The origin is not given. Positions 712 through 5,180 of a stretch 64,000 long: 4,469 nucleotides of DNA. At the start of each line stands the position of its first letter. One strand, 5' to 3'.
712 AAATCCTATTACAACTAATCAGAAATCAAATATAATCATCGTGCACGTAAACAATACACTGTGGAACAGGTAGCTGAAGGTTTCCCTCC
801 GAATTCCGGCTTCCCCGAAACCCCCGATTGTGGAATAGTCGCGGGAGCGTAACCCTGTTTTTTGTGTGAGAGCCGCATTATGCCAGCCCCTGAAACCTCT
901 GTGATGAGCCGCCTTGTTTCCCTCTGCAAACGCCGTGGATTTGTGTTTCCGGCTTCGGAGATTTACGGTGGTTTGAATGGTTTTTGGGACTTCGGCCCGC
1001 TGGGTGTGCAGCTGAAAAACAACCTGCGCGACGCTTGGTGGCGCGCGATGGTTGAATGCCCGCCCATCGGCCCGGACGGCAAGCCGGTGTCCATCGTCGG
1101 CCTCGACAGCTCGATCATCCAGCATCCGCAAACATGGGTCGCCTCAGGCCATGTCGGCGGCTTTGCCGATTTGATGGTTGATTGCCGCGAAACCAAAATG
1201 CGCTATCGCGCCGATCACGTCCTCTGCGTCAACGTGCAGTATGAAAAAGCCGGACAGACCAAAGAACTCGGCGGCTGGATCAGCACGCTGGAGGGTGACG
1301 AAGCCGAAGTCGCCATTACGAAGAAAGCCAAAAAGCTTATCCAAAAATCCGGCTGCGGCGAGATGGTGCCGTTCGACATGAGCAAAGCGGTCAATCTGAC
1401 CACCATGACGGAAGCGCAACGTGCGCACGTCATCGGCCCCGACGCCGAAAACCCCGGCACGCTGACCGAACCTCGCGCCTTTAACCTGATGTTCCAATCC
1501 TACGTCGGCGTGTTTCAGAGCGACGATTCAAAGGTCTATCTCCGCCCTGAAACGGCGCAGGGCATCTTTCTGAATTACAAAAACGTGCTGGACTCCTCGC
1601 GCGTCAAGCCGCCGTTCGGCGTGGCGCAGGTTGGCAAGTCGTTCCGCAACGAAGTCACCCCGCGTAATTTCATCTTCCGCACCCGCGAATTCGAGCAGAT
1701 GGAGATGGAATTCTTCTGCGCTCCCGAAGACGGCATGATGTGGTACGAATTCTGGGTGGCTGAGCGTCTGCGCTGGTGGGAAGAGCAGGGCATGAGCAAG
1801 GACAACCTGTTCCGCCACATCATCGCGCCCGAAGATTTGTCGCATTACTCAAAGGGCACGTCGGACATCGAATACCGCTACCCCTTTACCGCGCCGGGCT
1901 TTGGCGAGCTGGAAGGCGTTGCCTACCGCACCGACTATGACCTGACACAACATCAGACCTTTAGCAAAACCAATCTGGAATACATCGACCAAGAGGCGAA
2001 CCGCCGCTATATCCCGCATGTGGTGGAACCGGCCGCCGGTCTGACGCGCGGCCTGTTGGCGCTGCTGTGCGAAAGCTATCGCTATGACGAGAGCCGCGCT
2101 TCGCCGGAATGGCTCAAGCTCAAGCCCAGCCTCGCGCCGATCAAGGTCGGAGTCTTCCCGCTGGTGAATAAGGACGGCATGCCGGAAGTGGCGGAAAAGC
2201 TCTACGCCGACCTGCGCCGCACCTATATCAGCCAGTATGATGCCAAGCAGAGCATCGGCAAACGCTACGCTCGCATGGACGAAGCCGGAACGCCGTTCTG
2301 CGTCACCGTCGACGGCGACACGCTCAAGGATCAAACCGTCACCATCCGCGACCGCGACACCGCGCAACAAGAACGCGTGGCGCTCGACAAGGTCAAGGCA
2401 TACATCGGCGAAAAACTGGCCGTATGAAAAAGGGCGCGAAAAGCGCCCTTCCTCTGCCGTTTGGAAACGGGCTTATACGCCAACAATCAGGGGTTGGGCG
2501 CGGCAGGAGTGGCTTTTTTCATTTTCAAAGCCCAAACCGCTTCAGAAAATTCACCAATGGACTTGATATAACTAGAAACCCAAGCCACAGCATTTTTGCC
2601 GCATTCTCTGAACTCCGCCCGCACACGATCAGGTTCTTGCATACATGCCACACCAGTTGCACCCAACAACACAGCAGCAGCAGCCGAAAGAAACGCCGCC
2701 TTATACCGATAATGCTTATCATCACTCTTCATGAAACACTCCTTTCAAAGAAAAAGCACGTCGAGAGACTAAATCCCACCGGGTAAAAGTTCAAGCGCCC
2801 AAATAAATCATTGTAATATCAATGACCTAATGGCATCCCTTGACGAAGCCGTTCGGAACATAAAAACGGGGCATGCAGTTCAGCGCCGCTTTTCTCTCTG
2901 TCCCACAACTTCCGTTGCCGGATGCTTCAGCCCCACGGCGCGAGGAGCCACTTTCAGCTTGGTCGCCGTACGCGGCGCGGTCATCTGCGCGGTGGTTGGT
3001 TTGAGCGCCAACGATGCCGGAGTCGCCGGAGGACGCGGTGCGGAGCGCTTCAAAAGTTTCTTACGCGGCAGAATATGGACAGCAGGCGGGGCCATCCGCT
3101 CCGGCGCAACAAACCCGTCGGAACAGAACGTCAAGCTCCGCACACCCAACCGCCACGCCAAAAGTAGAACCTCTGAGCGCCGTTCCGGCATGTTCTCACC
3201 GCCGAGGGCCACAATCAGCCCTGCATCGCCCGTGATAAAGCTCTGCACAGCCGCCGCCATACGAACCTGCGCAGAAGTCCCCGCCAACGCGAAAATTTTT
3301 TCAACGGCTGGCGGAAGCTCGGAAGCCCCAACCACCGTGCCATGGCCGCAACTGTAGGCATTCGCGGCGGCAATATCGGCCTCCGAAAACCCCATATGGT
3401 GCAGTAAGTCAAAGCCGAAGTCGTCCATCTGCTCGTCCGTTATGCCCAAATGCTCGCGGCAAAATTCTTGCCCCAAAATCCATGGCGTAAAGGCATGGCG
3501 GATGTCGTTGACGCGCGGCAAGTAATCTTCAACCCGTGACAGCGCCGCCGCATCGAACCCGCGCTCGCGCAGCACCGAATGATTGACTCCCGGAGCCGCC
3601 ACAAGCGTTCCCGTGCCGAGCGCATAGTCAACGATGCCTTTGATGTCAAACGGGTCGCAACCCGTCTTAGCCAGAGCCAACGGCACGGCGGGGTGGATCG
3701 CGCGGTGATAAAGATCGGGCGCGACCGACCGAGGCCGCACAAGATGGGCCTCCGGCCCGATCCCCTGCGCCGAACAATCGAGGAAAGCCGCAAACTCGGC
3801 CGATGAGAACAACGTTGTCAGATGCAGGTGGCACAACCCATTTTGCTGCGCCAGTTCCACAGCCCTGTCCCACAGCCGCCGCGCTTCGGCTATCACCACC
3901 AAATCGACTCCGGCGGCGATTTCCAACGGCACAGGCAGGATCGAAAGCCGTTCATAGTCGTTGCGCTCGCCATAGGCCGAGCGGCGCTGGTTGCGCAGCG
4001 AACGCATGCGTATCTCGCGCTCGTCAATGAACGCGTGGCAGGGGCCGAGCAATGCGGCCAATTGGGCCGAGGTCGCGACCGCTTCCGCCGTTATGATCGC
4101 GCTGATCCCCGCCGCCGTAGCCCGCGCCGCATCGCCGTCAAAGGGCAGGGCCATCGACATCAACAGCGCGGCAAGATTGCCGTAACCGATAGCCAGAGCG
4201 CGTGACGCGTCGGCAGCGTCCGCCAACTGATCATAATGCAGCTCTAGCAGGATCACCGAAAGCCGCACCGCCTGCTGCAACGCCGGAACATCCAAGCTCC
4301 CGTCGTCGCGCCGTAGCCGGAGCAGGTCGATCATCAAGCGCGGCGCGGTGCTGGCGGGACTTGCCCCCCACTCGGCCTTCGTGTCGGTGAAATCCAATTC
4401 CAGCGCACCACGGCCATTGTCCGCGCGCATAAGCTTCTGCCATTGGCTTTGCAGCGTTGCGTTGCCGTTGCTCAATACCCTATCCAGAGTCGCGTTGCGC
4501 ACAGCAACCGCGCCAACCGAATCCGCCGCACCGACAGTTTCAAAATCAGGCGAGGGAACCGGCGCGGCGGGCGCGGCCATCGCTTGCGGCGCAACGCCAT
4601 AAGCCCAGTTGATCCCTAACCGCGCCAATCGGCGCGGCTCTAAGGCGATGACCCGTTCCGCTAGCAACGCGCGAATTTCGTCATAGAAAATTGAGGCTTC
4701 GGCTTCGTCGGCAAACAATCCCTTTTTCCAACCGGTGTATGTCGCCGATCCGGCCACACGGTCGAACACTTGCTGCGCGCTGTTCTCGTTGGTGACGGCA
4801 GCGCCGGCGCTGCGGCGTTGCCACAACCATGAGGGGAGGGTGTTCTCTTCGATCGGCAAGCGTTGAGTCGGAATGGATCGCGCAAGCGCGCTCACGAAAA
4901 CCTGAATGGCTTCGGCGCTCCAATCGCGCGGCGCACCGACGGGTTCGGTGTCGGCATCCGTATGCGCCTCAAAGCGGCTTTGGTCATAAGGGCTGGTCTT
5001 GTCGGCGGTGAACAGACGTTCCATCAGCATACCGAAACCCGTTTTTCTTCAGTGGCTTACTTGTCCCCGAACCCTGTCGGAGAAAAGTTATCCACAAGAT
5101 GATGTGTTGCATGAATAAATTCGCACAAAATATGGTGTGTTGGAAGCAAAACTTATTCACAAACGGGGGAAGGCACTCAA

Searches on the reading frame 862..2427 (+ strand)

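Call 78: search_protein_families(library=pfam, proteins=[window:862-2427:+], max_evalue=0.00001)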
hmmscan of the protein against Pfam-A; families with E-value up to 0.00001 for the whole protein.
window:862-2427:+ (521 aa): 2 families
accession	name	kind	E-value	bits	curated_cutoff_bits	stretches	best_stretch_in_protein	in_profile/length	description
PF03129.25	HGTP_anticodon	-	3.4e-20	72.4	21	1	428-517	1-93/94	Anticodon binding domain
PF00587.30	tRNA-synt_2b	-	6.2e-11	43.1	29.3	1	221-402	7-176/179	tRNA synthetase class II core domain (G, H, P, S and T)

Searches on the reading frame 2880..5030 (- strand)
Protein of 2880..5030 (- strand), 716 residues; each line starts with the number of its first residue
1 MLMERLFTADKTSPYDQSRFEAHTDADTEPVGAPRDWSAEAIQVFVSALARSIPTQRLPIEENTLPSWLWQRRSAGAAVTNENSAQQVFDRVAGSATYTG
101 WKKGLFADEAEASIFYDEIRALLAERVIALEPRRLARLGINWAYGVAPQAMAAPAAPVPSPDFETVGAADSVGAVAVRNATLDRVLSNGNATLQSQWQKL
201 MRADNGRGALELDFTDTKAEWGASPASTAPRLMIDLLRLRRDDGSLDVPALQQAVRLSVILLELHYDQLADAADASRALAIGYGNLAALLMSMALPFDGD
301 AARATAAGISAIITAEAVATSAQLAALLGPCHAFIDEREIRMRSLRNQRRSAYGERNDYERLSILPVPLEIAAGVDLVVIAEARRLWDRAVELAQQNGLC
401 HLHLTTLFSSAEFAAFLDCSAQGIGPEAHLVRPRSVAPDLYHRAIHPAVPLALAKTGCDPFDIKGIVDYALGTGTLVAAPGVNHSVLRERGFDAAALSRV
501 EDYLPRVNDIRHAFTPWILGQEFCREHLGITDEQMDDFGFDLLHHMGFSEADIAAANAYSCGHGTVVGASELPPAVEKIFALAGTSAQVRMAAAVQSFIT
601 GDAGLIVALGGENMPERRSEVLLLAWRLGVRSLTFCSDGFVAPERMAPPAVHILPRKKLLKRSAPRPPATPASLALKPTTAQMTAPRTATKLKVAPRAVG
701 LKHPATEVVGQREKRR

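Call 78: search_protein_families(library=pfam, proteins=[window:2880-5030:-], max_evalue=0.00001)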
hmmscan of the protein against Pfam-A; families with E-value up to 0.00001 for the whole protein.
window:2880-5030:- (716 aa): 2 families
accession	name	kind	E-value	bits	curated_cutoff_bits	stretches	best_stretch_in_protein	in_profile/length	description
PF02867.20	Ribonuc_red_lgC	-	1.3e-17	64.1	23.9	1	264-467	269-444/523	Ribonucleotide reductase, barrel domain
PF08471.15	Ribonuc_red_2_N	-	3.5e-12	46.9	27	1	29-125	9-102/103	Class II vitamin B12-dependent ribonucleotide reductase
